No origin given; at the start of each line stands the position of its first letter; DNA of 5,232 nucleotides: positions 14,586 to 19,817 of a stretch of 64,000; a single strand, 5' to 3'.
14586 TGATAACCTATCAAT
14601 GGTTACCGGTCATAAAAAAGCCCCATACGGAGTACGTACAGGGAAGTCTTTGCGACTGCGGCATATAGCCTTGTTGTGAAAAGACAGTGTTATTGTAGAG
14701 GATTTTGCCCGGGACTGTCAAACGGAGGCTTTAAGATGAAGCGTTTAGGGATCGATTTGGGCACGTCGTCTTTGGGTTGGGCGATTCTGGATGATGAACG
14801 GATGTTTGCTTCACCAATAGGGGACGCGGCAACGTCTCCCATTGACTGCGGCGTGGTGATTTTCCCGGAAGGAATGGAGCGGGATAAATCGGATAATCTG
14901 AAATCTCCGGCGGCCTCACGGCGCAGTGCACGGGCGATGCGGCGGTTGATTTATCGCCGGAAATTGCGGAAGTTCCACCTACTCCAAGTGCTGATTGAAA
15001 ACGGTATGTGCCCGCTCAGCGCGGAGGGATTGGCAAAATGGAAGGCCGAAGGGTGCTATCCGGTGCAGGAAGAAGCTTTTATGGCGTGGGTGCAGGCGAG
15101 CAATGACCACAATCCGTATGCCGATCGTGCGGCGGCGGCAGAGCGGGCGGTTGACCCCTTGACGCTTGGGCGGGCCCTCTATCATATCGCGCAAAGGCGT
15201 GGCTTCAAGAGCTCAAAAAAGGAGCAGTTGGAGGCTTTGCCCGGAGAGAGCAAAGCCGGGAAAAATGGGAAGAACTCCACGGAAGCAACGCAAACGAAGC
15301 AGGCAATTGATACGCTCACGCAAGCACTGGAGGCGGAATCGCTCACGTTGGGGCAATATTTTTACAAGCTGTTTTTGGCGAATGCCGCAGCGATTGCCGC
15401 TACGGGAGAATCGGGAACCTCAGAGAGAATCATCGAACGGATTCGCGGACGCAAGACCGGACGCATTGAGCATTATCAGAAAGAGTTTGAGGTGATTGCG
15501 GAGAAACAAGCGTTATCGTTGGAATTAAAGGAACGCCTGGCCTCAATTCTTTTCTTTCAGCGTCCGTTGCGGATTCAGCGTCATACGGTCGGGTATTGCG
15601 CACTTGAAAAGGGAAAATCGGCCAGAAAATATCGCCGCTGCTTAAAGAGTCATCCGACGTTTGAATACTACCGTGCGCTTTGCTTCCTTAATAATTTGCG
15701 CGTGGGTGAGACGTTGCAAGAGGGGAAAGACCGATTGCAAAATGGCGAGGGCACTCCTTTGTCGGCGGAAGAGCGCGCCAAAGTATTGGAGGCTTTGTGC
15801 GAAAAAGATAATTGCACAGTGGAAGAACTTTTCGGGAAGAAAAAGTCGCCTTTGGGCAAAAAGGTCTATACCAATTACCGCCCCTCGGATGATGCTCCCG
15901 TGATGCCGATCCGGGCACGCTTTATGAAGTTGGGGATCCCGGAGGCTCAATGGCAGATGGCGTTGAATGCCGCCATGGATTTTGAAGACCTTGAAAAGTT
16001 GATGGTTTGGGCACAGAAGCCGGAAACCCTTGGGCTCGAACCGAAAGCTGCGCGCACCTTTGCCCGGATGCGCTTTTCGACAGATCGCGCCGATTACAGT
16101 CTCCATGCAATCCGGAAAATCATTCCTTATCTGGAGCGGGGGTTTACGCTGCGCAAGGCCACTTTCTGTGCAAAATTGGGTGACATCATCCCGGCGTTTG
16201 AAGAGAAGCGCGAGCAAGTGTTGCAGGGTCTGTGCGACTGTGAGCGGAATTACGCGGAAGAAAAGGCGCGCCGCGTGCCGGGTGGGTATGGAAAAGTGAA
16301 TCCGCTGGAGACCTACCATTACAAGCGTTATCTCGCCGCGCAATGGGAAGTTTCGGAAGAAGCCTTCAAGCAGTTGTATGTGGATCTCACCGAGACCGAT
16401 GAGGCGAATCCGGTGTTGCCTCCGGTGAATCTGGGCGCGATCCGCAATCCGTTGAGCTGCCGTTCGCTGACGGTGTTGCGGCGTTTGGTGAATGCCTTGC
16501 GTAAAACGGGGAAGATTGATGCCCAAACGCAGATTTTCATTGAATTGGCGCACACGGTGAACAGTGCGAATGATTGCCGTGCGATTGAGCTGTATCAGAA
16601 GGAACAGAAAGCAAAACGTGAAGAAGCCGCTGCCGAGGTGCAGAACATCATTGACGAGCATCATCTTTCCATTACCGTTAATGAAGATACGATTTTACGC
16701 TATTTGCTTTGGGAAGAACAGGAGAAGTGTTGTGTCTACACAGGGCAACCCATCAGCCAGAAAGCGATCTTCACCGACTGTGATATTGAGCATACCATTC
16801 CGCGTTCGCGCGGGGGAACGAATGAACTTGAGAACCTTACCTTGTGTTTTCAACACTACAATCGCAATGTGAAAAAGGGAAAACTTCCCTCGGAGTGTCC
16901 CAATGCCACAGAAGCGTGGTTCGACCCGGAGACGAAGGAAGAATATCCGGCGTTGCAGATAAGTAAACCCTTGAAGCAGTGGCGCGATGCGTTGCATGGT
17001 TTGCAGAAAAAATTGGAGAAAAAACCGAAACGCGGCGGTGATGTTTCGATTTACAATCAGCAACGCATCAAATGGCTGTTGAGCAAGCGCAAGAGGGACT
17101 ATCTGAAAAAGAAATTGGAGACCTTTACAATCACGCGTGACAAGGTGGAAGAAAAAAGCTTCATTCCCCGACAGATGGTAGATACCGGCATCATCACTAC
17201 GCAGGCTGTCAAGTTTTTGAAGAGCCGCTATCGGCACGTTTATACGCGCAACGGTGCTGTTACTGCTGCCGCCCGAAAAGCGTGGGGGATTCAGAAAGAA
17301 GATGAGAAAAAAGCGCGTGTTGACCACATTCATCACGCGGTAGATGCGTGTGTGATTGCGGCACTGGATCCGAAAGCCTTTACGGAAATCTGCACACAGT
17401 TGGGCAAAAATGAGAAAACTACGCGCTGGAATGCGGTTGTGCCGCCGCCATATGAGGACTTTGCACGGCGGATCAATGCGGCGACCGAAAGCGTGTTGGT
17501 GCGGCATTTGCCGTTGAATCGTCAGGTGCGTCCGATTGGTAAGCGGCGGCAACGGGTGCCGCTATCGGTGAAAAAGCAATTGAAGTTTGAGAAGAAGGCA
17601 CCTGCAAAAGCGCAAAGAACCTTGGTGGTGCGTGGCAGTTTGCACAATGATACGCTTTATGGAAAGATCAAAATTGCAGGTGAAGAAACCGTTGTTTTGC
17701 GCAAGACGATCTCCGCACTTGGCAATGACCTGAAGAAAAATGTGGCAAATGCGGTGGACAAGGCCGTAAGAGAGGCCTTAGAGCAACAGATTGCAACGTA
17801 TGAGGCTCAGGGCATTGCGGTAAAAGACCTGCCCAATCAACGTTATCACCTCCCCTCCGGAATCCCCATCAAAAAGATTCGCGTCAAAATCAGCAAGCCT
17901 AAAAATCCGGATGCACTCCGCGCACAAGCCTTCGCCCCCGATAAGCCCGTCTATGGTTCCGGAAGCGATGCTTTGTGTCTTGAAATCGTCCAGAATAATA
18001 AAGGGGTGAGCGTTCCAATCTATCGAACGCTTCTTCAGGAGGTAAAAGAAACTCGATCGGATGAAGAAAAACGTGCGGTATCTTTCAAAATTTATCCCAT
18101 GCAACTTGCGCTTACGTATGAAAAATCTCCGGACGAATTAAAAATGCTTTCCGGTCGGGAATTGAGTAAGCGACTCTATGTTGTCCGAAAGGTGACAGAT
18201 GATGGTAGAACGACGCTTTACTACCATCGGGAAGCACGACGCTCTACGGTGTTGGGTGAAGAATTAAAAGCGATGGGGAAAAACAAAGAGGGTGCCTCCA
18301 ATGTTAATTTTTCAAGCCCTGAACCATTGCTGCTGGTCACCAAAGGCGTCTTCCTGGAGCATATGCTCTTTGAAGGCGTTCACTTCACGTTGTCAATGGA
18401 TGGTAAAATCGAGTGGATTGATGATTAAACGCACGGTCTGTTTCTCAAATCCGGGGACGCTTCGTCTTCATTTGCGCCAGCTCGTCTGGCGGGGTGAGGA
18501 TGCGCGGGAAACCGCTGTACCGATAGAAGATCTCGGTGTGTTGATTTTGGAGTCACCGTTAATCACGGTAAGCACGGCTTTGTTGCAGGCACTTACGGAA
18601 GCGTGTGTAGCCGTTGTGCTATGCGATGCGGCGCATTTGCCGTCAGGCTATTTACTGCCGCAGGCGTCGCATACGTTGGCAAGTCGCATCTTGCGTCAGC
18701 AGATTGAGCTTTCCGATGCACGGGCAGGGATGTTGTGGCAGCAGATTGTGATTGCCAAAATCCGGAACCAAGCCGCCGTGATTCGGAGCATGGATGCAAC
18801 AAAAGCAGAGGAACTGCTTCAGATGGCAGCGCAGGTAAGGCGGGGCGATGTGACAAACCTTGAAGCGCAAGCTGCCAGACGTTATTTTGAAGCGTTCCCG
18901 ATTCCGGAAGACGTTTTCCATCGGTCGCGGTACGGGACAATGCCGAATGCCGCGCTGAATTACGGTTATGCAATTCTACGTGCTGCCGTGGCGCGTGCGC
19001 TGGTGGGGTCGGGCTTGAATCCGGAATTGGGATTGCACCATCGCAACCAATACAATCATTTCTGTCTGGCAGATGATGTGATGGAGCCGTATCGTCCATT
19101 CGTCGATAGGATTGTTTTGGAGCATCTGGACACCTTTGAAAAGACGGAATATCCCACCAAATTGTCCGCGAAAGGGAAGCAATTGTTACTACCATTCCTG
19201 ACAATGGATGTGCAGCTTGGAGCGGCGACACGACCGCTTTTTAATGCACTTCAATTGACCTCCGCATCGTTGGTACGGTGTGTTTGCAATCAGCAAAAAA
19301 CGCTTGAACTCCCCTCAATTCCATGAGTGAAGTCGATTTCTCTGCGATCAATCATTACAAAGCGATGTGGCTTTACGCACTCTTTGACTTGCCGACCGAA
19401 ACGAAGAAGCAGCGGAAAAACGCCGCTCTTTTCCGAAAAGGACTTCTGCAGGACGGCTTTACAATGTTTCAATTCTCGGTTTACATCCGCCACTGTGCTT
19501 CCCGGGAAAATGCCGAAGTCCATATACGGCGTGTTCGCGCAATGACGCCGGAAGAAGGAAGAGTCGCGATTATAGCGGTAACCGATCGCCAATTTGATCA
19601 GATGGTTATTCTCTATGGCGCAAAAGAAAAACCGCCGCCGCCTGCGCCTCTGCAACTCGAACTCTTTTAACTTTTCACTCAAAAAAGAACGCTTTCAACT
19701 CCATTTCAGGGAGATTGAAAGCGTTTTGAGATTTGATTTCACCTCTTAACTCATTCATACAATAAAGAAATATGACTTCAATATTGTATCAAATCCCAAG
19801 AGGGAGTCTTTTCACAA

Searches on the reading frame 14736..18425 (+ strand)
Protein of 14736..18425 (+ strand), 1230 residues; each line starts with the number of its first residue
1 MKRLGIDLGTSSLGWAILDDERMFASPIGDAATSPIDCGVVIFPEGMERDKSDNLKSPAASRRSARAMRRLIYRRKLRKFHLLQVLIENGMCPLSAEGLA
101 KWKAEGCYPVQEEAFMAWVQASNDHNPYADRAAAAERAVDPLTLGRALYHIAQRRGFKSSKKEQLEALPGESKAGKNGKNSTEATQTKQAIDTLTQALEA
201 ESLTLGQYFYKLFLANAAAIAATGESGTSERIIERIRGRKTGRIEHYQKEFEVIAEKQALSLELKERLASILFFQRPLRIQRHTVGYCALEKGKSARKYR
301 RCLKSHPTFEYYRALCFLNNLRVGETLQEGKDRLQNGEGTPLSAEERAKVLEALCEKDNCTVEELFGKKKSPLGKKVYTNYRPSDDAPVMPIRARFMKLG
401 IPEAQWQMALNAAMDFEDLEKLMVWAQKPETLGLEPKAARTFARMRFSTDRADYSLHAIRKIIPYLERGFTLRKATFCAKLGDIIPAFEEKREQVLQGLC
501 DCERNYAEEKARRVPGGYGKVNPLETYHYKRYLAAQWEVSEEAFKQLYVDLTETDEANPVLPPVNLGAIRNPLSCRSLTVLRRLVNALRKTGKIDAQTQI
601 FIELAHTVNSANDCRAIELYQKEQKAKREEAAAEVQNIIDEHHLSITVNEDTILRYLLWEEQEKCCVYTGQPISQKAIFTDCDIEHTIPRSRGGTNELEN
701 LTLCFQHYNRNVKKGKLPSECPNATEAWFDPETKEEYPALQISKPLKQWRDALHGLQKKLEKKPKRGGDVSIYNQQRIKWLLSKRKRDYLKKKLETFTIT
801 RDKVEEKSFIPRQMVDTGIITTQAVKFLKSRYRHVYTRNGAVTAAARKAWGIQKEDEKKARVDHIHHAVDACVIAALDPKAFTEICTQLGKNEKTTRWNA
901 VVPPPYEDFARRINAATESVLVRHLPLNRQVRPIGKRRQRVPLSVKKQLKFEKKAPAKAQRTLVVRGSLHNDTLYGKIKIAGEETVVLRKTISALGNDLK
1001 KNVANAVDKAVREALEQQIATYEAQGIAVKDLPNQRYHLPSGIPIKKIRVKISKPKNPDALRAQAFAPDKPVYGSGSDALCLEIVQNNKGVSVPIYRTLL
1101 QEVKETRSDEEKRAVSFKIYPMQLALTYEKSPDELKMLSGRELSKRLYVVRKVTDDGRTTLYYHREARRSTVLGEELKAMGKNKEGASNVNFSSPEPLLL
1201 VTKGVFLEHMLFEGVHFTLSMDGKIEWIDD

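Call 18: find_homologous_proteins(query=window:14736-18425:+, max_evalue=1e-20)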
Query window:14736-18425:+ (1230 aa): 1184 proteins with E <= 1e-20 among 8000 candidates; the best 120 are listed.
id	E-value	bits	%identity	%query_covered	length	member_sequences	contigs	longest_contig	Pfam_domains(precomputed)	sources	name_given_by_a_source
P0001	0.0e+0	2755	98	100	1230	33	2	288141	PF13395.13,PF18541.8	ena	-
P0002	0.0e+0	2007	72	100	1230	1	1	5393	PF13395.13,PF18470.7,PF18541.8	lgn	-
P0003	0.0e+0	1919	69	100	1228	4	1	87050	PF13395.13,PF18470.7,PF18541.8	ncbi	-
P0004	0.0e+0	1905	69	100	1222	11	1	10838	PF13395.13,PF18470.7,PF18541.8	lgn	-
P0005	0.0e+0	1872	67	100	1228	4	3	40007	PF13395.13,PF18470.7,PF18541.8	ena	-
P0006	0.0e+0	1748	68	95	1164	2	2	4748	PF13395.13,PF18470.7,PF18541.8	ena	-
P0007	0.0e+0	1459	56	100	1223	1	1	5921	PF13395.13,PF18541.8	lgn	-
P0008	0.0e+0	1413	55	100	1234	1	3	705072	PF13395.13,PF18541.8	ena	-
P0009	0.0e+0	1356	53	100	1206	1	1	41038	PF13395.13,PF18541.8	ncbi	-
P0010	0.0e+0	1343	54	100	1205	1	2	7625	PF13395.13,PF18541.8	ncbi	-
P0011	0.0e+0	1343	52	100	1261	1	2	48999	PF13395.13,PF18541.8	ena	-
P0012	0.0e+0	1309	52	100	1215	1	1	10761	PF13395.13,PF18541.8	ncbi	-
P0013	0.0e+0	1308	51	100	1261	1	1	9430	PF13395.13,PF18541.8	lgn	-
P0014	0.0e+0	1296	51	100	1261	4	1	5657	PF13395.13,PF18541.8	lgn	-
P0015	0.0e+0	1290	52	100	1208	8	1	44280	PF13395.13,PF18541.8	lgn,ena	-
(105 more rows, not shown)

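Call 19: search_protein_families(library=ncbifam, proteins=[window:14736-18425:+])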
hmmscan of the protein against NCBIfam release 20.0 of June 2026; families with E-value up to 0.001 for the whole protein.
window:14736-18425:+ (1230 aa): 3 families
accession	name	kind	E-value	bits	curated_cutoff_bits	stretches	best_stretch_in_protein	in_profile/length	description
TIGR01865.2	cas_Csn1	equivalog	2.2e-117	393.7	100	1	3-1090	2-935/1070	type II CRISPR RNA-guided endonuclease Cas9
NF049971.1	CRISPR_Cas9d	exception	2.3e-29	102.7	375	2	566-728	458-609/986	type II CRISPR RNA-guided endonuclease Cas9d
NF040563.1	guided_IscB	equivalog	1.7e-05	24.1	175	1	654-723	183-246/314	RNA-guided endonuclease IscB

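Call 21: find_related_loci(query=A1, collection=genome_contigs, flank=10000)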
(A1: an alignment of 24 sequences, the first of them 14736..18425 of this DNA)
Query A1 (1230 aa) in genome_contigs; peptide patterns used: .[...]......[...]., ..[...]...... (x = any residue, [..] = any of these).
599 stretches matched a pattern (row limit reached: there are more); 585 encode a relative of the query (tblastn E <= 1e-3); the best 80 are kept; 79 distinct loci.
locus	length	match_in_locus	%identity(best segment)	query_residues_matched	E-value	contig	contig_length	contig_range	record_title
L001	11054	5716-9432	52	1-1228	0e+0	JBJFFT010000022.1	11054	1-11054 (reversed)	MAG: Candidatus Spyradenecus sp. isolate EHIM02_bin.006 NODE_1230_length_11054_cov_6.908628, whole genome shotgun sequen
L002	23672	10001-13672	47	1-1229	0e+0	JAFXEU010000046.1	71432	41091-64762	MAG: Kiritimatiellae bacterium isolate RGIG6350 Sheep_Rectum-4__c395765, whole genome shotgun sequence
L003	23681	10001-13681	46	1-1229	0e+0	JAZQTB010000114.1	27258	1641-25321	MAG: Kiritimatiellia bacterium isolate T1900045194_TC20190190.MAGScoT_cleanbin_000023 SGB_5306_k141_2927746, whole genom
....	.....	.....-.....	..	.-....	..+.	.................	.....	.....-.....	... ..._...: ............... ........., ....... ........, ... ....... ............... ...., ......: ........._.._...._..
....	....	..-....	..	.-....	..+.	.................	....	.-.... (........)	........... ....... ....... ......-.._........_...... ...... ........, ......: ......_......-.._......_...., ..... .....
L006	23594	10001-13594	37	1-1228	0e+0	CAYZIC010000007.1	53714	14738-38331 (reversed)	MAG TPA_asm: uncultured Lentisphaeraceae bacterium isolate SRP335695_co1_6 genome assembly, contig: NODE_235_length_5371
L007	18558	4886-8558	45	1-1229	0e+0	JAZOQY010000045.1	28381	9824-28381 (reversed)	MAG: Kiritimatiellia bacterium isolate T1900045564_YK20190258.MAGScoT_cleanbin_000015 SGB_7927_k141_1160258, whole genom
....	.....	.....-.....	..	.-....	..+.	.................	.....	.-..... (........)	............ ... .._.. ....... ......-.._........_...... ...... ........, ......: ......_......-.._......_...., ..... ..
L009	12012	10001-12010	54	1-657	0e+0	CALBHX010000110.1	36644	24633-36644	MAG TPA_asm: uncultured Lentisphaeraceae bacterium isolate SRR1747054_bin.45_CONCOCT_v1.1_MAG genome assembly, contig: E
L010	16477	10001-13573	37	4-1227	0e+0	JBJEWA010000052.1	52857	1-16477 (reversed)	MAG: Kiritimatiellia bacterium isolate LOHA43_bin.016 NODE_225_length_52857_cov_8.774630, whole genome shotgun sequence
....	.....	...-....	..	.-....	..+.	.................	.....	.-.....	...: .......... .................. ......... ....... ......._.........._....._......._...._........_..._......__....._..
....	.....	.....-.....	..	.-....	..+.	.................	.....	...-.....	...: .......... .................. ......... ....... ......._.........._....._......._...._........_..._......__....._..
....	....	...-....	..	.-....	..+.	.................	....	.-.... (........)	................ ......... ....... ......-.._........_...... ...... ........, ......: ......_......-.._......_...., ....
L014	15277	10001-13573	37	2-1228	0e+0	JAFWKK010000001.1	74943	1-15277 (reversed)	MAG: Kiritimatiellae bacterium isolate RGIG5820 Sheep_Ileum.Co__c4914, whole genome shotgun sequence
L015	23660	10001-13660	37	2-1229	0e+0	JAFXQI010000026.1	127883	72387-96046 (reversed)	MAG: Kiritimatiellae bacterium isolate RGIG6649 Sheep_Rumen-1__c434, whole genome shotgun sequence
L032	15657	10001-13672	32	2-1230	1e-144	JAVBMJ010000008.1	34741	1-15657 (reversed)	MAG: Rikenellaceae bacterium isolate EPI_MAG_00048 c_000001902326, whole genome shotgun sequence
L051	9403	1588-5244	32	2-1230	2e-136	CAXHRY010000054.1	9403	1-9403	MAG: uncultured Alistipes sp. isolate ena-SAMPLE-TAB-22-03-2024-10:43:23:856-115569 genome assembly, contig: NODE_33749_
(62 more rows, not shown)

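Call 58: search_protein_families(library=pfam, proteins=[window:14736-18425:+])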
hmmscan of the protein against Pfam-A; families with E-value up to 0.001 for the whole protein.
window:14736-18425:+ (1230 aa): 4 families
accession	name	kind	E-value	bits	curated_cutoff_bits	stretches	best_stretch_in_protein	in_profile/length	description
PF18541.7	RuvC_III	-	1.6e-15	58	26.2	1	806-896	3-126/179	RuvC endonuclease subdomain 3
PF13395.12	HNH_4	-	3.7e-11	43.3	22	1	666-718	1-53/54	HNH endonuclease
PF18470.6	Cas9_a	-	1.5e-05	25.2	26.9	1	282-359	4-67/221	Cas9 alpha-helical lobe domain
PF01844.29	HNH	-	0.00097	19.7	21.4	1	670-710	5-42/47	HNH endonuclease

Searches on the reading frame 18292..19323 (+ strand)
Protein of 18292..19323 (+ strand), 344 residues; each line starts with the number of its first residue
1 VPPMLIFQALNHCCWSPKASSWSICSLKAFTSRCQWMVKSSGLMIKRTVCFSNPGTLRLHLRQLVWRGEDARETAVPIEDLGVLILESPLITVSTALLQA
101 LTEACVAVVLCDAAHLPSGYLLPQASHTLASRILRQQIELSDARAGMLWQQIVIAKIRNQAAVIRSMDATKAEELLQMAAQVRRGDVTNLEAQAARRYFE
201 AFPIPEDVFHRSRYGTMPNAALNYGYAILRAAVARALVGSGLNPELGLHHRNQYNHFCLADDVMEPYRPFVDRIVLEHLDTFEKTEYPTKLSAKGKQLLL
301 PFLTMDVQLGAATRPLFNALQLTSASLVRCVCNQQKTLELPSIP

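Call 19: search_protein_families(library=ncbifam, proteins=[window:18292-19323:+])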
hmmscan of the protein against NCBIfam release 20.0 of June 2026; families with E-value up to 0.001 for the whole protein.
window:18292-19323:+ (344 aa): 9 families
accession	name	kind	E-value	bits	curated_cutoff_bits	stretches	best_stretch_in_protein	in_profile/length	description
TIGR03639.1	cas1_NMENI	exception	7.4e-79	264.9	120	1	46-327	1-277/278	type II CRISPR-associated endonuclease Cas1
TIGR00287.1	cas1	equivalog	1.8e-30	106.2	71.7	1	53-298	6-280/327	CRISPR-associated endonuclease Cas1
NF049935.1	cas4g_cas1g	exception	4.6e-19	68.3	560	1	58-283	227-472/546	CRISPR-associated endonuclease Cas4g/Cas1g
TIGR04093.1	cas1_CYANO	exception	2.5e-18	66.1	385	1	70-281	29-258/334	type I-D CRISPR-associated endonuclease Cas1d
TIGR03640.1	cas1_DVULG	exception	4.2e-16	59.1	385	1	57-278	15-261/340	type I-C CRISPR-associated endonuclease Cas1c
TIGR03641.1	cas1_HMARI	exception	1.2e-12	47.8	304.1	1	52-280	6-247/324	type I-B CRISPR-associated endonuclease Cas1b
TIGR04329.1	cas1_PREFRAN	exception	2.2e-09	36.9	300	1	91-278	53-249/317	type V CRISPR-associated endonuclease Cas1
TIGR03983.1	cas1_MYXAN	equivalog_domain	7e-08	31.8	358.05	1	177-277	154-266/347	type I-MYXAN CRISPR-associated endonuclease Cas1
TIGR03638.1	cas1_ECOLI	exception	7.8e-07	28.6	215.6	1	51-259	15-213/269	type I-E CRISPR-associated endonuclease Cas1e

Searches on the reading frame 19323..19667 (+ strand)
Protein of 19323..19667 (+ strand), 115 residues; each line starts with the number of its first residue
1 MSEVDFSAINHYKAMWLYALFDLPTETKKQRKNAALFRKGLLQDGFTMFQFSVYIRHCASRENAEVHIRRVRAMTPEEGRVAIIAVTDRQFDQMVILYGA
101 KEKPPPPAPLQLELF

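Call 19: search_protein_families(library=ncbifam, proteins=[window:19323-19667:+])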
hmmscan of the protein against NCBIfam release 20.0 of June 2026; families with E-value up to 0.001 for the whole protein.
window:19323-19667:+ (115 aa): 1 family
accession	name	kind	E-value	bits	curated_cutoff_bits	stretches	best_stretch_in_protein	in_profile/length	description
TIGR01573.1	cas2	equivalog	2e-17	63.2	24.5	1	17-102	3-86/96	CRISPR-associated endonuclease Cas2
